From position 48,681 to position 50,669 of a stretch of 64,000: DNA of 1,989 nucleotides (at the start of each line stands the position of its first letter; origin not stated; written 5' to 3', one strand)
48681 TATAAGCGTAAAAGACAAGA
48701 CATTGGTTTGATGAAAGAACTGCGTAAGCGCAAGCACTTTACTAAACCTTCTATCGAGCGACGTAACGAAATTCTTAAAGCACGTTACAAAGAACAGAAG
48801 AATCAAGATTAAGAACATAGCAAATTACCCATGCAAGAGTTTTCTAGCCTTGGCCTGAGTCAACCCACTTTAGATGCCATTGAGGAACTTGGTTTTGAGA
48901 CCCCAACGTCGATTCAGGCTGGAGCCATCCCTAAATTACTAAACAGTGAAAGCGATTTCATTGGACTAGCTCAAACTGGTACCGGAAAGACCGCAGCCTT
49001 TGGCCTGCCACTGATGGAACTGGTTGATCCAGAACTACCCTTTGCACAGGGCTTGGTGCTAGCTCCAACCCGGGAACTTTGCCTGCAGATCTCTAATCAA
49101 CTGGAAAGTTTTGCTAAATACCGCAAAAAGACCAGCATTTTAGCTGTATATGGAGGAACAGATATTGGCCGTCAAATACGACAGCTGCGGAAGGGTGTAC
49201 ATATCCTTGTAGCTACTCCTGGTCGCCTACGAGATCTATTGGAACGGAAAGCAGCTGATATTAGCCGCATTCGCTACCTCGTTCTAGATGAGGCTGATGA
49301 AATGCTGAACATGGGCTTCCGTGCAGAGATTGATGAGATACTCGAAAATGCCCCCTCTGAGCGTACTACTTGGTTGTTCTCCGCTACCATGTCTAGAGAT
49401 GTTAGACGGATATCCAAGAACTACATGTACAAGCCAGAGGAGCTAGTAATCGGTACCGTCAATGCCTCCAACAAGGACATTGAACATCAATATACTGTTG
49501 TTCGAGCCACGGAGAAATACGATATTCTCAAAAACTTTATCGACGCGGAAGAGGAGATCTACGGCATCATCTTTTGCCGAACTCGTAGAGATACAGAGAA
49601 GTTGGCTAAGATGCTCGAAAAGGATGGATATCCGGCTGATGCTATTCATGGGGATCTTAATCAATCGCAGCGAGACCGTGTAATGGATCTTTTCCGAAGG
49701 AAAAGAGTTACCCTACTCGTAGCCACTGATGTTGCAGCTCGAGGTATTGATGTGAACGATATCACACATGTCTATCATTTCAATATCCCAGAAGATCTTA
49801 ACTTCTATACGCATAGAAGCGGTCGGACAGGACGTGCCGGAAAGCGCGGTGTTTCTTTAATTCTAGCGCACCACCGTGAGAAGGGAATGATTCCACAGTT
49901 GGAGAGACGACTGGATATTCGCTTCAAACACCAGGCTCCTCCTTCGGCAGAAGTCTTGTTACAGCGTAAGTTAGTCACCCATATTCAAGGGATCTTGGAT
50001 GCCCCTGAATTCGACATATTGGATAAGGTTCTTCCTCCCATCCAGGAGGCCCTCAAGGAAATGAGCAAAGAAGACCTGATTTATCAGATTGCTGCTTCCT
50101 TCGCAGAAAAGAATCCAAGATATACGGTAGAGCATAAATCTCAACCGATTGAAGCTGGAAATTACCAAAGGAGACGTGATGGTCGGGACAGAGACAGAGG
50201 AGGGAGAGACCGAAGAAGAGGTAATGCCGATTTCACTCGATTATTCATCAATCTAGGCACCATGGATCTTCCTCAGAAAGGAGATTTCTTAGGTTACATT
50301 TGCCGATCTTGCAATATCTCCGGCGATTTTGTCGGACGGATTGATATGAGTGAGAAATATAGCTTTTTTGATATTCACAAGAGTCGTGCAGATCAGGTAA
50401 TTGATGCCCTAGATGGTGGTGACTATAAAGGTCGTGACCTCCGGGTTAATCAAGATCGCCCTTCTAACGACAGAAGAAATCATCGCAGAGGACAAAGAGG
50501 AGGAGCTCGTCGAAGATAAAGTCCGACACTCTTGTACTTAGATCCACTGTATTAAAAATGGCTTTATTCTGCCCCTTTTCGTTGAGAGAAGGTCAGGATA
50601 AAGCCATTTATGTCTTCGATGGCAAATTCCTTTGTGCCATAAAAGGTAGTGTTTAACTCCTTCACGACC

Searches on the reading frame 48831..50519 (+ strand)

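Call 41: search_protein_families(library=pfam, proteins=[window:48831-50519:+], max_evalue=0.0001)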
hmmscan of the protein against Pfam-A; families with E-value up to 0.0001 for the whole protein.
window:48831-50519:+ (562 aa): 4 families
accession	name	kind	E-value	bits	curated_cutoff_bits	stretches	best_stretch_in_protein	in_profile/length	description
PF00270.35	DEAD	-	1.1e-45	155.7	26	1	26-193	1-166/167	DEAD/DEAH box helicase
PF00271.37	Helicase_C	-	9.1e-30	103.6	23.5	1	228-337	1-110/110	Helicase conserved C-terminal domain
PF03880.21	DbpA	-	9.2e-19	67.7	25.6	1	470-540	1-71/72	DbpA RNA binding domain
PF04851.21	ResIII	-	6.4e-07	29.9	22.5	1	28-188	7-163/164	Type III restriction enzyme, res subunit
